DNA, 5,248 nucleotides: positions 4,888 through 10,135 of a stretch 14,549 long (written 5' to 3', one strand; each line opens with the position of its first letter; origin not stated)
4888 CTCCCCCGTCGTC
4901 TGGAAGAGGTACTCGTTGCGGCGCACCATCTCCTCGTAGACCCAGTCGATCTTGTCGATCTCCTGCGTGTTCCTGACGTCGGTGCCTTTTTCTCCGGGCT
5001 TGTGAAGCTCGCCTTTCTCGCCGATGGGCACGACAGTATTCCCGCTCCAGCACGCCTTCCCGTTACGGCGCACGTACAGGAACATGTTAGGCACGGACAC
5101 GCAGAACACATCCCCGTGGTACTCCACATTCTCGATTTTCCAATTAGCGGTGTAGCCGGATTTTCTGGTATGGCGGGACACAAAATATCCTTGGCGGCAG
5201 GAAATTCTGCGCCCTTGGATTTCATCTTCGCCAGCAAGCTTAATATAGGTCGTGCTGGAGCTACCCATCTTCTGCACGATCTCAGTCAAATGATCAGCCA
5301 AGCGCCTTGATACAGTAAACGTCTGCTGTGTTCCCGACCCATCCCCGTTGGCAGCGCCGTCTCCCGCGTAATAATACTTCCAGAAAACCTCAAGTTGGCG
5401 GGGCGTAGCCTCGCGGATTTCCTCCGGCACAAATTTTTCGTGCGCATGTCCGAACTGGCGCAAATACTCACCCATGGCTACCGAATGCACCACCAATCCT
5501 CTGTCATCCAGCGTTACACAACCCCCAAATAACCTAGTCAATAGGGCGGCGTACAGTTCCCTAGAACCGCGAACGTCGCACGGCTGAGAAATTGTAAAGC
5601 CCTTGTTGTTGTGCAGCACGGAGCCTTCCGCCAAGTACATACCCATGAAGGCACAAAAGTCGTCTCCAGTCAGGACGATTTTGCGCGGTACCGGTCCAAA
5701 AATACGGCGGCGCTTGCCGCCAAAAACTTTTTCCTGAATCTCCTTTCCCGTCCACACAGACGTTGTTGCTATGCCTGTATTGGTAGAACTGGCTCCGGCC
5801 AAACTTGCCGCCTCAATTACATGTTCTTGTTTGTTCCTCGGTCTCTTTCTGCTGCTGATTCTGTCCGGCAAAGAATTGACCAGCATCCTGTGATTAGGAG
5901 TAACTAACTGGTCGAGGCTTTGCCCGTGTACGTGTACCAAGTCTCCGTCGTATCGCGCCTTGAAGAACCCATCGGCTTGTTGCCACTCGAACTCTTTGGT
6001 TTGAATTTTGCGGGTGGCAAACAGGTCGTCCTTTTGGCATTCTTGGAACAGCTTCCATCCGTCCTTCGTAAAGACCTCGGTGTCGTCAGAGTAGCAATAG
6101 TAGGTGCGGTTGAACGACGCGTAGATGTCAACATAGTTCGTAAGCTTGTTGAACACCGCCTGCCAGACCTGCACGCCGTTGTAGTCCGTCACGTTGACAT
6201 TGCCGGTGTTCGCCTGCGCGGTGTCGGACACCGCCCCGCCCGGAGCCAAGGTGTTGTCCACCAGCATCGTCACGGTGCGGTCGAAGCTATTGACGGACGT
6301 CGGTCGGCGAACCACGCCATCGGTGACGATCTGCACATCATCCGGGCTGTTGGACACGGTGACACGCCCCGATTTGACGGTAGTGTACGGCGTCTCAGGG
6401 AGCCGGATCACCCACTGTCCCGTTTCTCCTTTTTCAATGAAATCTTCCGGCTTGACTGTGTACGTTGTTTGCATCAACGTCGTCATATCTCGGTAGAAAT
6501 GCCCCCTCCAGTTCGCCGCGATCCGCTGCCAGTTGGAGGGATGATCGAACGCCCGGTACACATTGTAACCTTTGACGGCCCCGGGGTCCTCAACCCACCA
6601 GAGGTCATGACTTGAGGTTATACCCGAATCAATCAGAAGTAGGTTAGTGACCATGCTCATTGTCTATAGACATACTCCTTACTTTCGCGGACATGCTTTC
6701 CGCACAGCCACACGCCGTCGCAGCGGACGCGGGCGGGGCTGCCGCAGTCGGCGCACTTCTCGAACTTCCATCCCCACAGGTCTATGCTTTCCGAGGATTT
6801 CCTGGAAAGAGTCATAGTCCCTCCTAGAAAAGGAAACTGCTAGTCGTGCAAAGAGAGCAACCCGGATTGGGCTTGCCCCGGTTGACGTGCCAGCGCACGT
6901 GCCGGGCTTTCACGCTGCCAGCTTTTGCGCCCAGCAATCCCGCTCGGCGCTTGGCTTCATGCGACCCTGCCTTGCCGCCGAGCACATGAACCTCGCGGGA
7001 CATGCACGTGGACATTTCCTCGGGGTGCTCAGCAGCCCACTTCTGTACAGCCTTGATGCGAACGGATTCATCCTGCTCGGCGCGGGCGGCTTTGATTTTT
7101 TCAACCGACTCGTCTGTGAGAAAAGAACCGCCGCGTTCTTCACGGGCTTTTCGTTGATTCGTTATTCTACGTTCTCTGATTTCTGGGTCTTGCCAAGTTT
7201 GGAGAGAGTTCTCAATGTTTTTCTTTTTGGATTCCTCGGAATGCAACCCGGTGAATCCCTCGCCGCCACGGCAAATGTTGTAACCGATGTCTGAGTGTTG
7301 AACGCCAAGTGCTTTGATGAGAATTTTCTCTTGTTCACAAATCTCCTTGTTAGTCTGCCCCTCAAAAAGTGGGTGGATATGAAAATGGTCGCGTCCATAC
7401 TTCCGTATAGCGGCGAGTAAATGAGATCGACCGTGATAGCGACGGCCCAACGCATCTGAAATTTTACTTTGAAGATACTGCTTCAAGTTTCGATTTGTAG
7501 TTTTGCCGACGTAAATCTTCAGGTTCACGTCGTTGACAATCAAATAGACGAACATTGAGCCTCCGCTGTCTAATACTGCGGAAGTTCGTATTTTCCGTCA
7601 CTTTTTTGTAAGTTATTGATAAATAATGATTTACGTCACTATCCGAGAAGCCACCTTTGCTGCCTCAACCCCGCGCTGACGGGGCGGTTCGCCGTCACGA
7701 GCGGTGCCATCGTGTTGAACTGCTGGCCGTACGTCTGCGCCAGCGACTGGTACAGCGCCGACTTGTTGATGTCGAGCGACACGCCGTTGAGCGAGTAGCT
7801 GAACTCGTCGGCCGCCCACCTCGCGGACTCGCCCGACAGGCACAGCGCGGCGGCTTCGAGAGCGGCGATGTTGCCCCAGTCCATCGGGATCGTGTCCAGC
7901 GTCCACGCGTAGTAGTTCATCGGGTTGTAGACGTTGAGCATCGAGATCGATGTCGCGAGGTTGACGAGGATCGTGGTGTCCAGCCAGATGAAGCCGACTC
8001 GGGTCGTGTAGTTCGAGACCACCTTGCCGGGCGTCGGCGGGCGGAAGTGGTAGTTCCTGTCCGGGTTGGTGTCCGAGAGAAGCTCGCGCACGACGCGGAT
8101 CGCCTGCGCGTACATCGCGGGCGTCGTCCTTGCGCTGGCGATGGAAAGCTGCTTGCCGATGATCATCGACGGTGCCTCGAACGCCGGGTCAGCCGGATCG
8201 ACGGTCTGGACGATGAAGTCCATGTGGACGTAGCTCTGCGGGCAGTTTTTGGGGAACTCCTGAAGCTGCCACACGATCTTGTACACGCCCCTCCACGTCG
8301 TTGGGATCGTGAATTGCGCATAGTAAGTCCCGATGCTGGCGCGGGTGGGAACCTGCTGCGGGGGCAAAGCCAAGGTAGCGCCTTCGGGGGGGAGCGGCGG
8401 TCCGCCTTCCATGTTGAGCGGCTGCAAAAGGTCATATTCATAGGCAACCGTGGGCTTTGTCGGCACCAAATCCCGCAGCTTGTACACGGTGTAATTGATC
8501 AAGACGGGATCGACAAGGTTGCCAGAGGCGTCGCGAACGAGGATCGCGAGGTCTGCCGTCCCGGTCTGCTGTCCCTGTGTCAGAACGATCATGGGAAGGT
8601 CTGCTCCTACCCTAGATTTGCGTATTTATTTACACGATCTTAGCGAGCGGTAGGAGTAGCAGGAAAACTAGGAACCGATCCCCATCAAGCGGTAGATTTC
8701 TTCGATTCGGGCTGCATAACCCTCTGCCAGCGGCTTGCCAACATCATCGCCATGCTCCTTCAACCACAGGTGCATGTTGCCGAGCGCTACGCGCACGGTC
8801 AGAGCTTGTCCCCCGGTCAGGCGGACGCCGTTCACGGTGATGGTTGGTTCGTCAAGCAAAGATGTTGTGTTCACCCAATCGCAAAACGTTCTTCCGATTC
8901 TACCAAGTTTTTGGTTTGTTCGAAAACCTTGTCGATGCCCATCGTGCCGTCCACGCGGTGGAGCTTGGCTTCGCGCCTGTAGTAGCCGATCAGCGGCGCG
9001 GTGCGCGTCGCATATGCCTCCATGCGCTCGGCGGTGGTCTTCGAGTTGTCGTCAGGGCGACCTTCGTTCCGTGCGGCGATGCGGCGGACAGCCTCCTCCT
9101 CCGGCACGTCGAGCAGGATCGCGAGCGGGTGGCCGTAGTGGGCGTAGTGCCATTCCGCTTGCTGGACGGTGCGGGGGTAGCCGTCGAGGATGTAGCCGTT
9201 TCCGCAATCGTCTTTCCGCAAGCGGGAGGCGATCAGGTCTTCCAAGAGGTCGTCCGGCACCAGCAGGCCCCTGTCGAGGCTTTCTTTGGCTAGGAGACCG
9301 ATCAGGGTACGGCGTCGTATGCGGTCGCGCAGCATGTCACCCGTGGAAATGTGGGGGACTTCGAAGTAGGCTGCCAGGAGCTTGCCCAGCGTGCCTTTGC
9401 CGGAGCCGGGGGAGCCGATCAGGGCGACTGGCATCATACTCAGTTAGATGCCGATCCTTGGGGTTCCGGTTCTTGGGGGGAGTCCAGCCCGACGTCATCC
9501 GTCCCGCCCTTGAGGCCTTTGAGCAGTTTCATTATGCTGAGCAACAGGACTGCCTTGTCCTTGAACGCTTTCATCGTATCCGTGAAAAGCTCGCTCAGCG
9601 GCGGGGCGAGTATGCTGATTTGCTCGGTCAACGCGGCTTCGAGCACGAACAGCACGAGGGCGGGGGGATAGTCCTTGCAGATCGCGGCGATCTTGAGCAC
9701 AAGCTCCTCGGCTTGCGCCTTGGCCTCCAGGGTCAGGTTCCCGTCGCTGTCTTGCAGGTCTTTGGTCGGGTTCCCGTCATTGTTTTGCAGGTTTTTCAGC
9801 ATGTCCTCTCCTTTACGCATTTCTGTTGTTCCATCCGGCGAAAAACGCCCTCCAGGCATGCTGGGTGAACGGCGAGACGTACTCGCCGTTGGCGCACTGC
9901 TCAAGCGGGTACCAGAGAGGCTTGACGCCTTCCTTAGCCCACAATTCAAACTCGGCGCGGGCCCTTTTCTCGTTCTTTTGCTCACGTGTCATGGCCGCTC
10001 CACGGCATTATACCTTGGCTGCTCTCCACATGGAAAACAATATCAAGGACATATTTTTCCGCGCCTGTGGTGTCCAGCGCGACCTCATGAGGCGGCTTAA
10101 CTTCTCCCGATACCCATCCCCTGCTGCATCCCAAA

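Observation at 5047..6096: Intein with a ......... homing endonuclease inside a 784-aa, probably virion-associated, gene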

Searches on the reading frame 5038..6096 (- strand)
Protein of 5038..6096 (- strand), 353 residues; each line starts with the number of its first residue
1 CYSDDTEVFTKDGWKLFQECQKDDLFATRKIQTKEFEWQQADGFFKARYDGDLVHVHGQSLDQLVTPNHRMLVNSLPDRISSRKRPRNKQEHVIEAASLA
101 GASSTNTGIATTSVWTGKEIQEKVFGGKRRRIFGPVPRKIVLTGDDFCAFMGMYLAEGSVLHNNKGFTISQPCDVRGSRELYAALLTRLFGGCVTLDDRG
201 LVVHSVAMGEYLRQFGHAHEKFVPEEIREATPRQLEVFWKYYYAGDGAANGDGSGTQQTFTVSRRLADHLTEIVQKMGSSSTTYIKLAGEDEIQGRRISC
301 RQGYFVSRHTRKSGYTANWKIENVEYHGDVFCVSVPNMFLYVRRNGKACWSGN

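Call 4: search_protein_families(library=pfam, proteins=[window:5047-6096:-], max_evalue=1)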
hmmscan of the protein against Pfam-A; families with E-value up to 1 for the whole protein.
window:5047-6096:- (350 aa): 3 families
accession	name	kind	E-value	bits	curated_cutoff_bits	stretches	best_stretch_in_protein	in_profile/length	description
PF14528.11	LAGLIDADG_3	-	0.0016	19.1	22.5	1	238-286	6-55/82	LAGLIDADG-like domain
PF14890.11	Intein_splicing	-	0.0018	18.5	35.8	1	32-339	29-144/155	Intein splicing domain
PF13403.11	Hint_2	-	0.12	13.2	28.4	1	1-101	2-108/147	Hint domain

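Call 11: search_solved_structures(query=window:5038-6096:-, max_evalue=1, show_alignments=2)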
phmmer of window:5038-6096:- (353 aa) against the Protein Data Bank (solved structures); distinct sequences matched with E-value up to 1: 1.
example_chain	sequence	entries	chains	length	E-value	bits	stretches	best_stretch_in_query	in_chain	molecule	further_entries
6zgq_A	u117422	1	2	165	0.011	17.9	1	6-74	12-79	AceL NrdHF-1-1 Intein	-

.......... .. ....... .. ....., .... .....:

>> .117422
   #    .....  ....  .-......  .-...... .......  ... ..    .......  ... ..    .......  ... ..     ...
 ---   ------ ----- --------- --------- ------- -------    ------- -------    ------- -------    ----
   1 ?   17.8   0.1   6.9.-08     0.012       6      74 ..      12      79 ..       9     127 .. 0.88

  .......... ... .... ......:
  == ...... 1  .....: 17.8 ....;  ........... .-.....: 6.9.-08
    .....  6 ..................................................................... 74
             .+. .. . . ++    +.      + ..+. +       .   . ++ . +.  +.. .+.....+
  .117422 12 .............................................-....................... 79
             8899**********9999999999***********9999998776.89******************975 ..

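Call 13: find_homologous_proteins(query=window:5038-6096:-)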
Query window:5038-6096:- (353 aa): 69 proteins with E <= 0.001 among 2556 candidates.
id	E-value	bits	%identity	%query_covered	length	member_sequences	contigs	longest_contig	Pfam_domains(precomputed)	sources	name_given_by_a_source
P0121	7.5e-174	596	73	100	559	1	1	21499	-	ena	-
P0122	5.2e-75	271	42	100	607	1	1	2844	PF14528.12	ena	-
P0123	2.3e-63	232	42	100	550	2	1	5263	PF14528.12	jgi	jgi:hypothetical protein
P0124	9.6e-61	224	39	100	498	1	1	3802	PF14528.12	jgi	jgi:replicative DNA helicase Mcm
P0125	1.6e-58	216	50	65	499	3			-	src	-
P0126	2.0e-58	216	37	100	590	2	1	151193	PF14528.12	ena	-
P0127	9.7e-55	204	35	100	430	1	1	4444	PF14528.12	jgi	jgi:hypothetical protein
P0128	5.7e-52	195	34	100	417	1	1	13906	-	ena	-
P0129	6.4e-49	185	33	99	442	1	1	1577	PF01381.29,PF13560.13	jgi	jgi:transcriptional regulator with XRE-family HTH domain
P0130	6.8e-45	172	36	59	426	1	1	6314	-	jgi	jgi:hypothetical protein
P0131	2.7e-41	160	34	100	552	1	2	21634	-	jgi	-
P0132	1.5e-40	157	37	59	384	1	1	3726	PF14528.12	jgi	jgi:transcriptional regulator with XRE-family HTH domain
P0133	5.6e-37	146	31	100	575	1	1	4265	PF01507.26,PF14528.12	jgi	-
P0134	7.6e-36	142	32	69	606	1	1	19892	PF22769.2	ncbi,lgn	-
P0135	1.4e-35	141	32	100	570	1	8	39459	PF01507.26,PF14528.12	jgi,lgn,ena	-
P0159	1.6e-28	118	27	100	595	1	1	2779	PF14528.12,PF03420.19,PF14890.12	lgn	-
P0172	9.9e-24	102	25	100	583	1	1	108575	PF03420.19,PF14890.12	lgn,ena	-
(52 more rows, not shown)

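Call 18: find_encoding_contigs(protein=P0121, flank=10000, max_places=3)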
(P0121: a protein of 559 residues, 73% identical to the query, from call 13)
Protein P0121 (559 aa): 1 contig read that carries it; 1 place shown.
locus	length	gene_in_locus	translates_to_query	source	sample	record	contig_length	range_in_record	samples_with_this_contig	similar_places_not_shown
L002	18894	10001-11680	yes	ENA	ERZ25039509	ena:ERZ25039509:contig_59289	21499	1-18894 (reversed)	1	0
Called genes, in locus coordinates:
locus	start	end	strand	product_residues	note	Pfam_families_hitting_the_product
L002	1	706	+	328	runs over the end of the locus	PF07460:NUMOD3 (faint)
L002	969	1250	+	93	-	-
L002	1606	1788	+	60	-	-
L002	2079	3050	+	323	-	PF01467:CTP_transf_like (weak), PF00293:NUDIX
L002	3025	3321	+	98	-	-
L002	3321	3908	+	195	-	PF18127:NAMPT_N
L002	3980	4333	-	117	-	-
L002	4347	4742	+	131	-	PF04095:NAPRTase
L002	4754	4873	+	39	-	-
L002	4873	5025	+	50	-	-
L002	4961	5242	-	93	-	PF09397:FtsK_gamma (weak)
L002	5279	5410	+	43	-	-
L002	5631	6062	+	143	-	-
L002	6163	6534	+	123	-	-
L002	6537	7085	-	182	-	PF13521:AAA_28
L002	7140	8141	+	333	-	-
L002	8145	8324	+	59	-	-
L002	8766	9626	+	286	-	-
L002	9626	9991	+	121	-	-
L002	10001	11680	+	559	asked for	-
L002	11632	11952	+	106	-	-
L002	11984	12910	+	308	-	-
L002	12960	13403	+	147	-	PF02839:CBM_5_12 (faint)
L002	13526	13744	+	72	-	-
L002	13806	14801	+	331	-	-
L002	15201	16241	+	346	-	-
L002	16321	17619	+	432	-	-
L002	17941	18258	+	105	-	-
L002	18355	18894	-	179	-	?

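Call 32: search_solved_structures(query=A4, max_evalue=0.01, show_alignments=1)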
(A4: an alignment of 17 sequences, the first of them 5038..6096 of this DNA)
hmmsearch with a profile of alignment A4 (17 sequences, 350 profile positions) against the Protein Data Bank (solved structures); distinct sequences matched with E-value up to 0.01: 18.
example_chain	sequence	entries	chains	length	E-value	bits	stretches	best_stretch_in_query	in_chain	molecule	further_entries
7qsu_A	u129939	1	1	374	3.3e-17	65.9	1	52-309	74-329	V-ATPase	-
7qss_A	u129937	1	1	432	9.4e-17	64.4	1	52-301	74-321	V-type ATP synthase alpha chain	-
2cw7_A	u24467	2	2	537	2.2e-15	59.9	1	142-276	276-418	Endonuclease PI-PkoII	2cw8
6zgq_A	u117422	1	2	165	3.4e-10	42.8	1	6-80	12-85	AceL NrdHF-1-1 Intein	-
7qst_A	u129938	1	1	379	1.3e-06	31.1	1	53-279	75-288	V-type ATP synthase subunit A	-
3ifj_A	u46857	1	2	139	0.0016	20.9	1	5-44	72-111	Endonuclease PI-MtuI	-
2in9_A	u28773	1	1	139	0.0018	20.7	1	5-44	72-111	Endonuclease PI-MtuI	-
2in0_A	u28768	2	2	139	0.0018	20.7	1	5-44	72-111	Endonuclease PI-MtuI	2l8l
5k08_A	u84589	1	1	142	0.0019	20.7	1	5-44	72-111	RecA mini intein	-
5i0a_A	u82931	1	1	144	0.002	20.6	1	5-44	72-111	Intein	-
3igd_A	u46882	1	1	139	0.002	20.6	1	5-44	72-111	Endonuclease PI-MtuI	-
2in8_A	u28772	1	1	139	0.0022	20.5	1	5-44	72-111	Endonuclease PI-MtuI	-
1dfa_A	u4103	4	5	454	0.0026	20.2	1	132-291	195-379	PI-SCEI ENDONUCLEASE | ENDONUCLEASE PI-SCEI | PI-SCEI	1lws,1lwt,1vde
1um2_A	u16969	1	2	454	0.0027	20.2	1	132-291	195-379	ENDONUCLEASE PI-SCEI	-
1ef0_A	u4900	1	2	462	0.0028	20.1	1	132-291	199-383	PI-SCEI ENDONUCLEASE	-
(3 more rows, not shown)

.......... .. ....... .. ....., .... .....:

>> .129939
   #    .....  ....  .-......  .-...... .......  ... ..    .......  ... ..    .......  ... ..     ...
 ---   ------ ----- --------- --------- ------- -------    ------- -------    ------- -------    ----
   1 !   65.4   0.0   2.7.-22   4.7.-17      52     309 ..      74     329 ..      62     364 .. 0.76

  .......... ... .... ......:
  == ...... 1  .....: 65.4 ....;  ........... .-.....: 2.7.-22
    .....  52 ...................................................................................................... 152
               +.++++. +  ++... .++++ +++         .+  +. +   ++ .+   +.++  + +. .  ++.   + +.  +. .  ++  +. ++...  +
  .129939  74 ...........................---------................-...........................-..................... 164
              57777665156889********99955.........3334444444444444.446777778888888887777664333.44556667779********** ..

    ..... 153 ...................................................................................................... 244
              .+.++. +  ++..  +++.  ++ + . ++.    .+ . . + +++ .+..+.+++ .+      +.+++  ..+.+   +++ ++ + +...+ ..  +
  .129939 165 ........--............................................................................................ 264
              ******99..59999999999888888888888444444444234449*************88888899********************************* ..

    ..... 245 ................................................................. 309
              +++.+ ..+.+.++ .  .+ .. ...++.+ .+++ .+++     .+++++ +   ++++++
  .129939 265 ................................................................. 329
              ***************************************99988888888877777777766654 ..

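Call 40: predict_structure(alignment_id=A4)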
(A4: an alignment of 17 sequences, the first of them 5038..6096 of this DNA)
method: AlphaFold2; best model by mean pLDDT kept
length: 353 residues; sequences in the alignment: 17
mean_pLDDT: 88.4   pTM: 0.89
mean pLDDT of the five models: 88.4, 88.3, 88.2, 87.6, 86.5
residues with pLDDT >= 90: 232; 70-90: 85; 50-70: 35; < 50: 1
segments of 3 or more residues with pLDDT < 50: none
pLDDT, mean of each block of 10 residues (from residue 1): 97 96 96 95 96 92 95 79 60 88 73 95 82 67 97 96 89 83 94 86 91 91 97 98 81 73 96 95 89 76 90 78 96 95 95 87
secondary structure, 60 per line:
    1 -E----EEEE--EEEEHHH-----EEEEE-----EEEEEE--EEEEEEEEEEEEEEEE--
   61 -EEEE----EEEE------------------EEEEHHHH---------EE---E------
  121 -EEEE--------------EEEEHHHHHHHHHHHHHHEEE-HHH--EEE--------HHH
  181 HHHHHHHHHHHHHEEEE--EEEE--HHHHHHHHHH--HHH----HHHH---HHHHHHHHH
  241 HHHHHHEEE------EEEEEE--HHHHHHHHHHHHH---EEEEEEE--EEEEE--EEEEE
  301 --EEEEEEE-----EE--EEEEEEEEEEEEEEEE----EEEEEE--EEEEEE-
elements in order: E7-10 E13-16 E25-29 E35-40 E43-58 E62-65 E70-73 E92-95 H96-99 E122-125 E140-143 H144-157 E158-160 E167-169 H178-193 E194-197 E200-203 H206-215 H225-228 H232-246 E247-249 E256-261 H264-276 E280-286 E289-293 E296-300 E303-309 E319-334 E339-344 E347-352

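Call 57: fold_search(model_id=the predicted structure, library=pdb)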
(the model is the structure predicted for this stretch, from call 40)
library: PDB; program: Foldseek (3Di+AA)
matches with E <= 10: 674; with E <= 0.001: 18
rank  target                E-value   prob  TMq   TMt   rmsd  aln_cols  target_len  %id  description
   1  7qsu                  1.5e-16  1.00  0.57  0.55   7.2       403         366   15  Crystal structure of homing endonuclease-associated TliVMA intein (C1A, d333-339) (released 2022-03-30)
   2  7qss                  6.5e-13  1.00  0.54  0.46   8.1       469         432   12  Crystal structure of homing endonuclease-associated TliVMA intein (C1A) (released 2022-03-30)
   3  1vde_A                8.1e-13  1.00  0.54  0.46   8.1       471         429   10  PI-SCEI, A HOMING ENDONUCLEASE WITH PROTEIN SPLICING ACTIVITY (released 1998-04-08)
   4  7qst                  1.4e-12  1.00  0.55  0.54  12.5       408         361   15  Crystal structure of homing endonuclease-associated PhoVMA intein (C1A) (released 2022-03-30)
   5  1ef0_A                2.9e-12  1.00  0.53  0.46   8.6       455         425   10  CRYSTAL STRUCTURE OF PI-SCEI MINIPRECURSOR (released 2000-06-07)
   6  1dfa                  1.2e-11  1.00  0.53  0.47   8.6       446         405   11  CRYSTAL STRUCTURE OF PI-SCEI IN C2 SPACE GROUP (released 1999-12-08)
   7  2cw7                  2.0e-11  1.00  0.50  0.36  21.0       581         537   11  Crystal structure of intein homing endonuclease II (released 2006-04-18)
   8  1vde_B                2.7e-11  1.00  0.55  0.47   8.0       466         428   10  PI-SCEI, A HOMING ENDONUCLEASE WITH PROTEIN SPLICING ACTIVITY (released 1998-04-08)
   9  1lws_A                1.7e-10  1.00  0.55  0.47   8.9       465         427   11  Crystal structure of the intein homing endonuclease PI-SceI bound to its recognition sequence (released 2002-09-27)
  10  1lwt_A                4.0e-10  1.00  0.56  0.46   8.0       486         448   10  Crystal structure of the intein homing endonuclease PI-SceI bound to its substrate DNA (Ca2+ free) (released 2002-09-27)
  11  1um2_A                6.6e-10  1.00  0.54  0.47   8.8       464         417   11  Crystal Structure of the Vma1-Derived Endonuclease with the Ligated Extein Segment (released 2004-09-22)
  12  1dq3                  1.5e-09  1.00  0.54  0.44  14.9       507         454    8  CRYSTAL STRUCTURE OF AN ARCHAEAL INTEIN-ENCODED HOMING ENDONUCLEASE PI-PFUI (released 2000-07-05)
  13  1jva_A                1.7e-09  1.00  0.54  0.46   8.2       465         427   10  CRYSTAL STRUCTURE OF THE VMA1-DERIVED ENDONUCLEASE BEARING THE N AND C EXTEIN PROPEPTIDES (released 2002-08-29)
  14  1jva_B                2.5e-09  1.00  0.57  0.48   7.7       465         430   10  CRYSTAL STRUCTURE OF THE VMA1-DERIVED ENDONUCLEASE BEARING THE N AND C EXTEIN PROPEPTIDES (released 2002-08-29)
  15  1um2_B                3.1e-09  1.00  0.55  0.48   7.4       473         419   10  Crystal Structure of the Vma1-Derived Endonuclease with the Ligated Extein Segment (released 2004-09-22)
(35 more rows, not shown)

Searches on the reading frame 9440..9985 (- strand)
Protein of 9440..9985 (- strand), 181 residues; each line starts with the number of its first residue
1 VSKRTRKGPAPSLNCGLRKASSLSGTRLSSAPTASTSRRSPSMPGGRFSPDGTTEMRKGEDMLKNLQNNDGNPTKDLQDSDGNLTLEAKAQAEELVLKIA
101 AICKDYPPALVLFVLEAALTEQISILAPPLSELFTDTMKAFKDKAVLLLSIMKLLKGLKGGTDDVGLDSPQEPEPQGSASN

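Call 5: search_protein_families(library=phrogs, proteins=[window:9440-9985:-], max_evalue=0.001)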
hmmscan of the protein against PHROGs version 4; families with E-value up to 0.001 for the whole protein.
window:9440-9985:- (181 aa): 0 families

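Call 8: search_protein_families(library=pfam, proteins=[window:9440-9985:-], max_evalue=0.1)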
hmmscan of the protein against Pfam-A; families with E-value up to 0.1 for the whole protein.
window:9440-9985:- (181 aa): 1 family
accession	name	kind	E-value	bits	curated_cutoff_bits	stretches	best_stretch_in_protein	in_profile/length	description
PF17810.6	Arg_decarb_HB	-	0.083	13.6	23.3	0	81-100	43-62/84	Arginine decarboxylase helical bundle domain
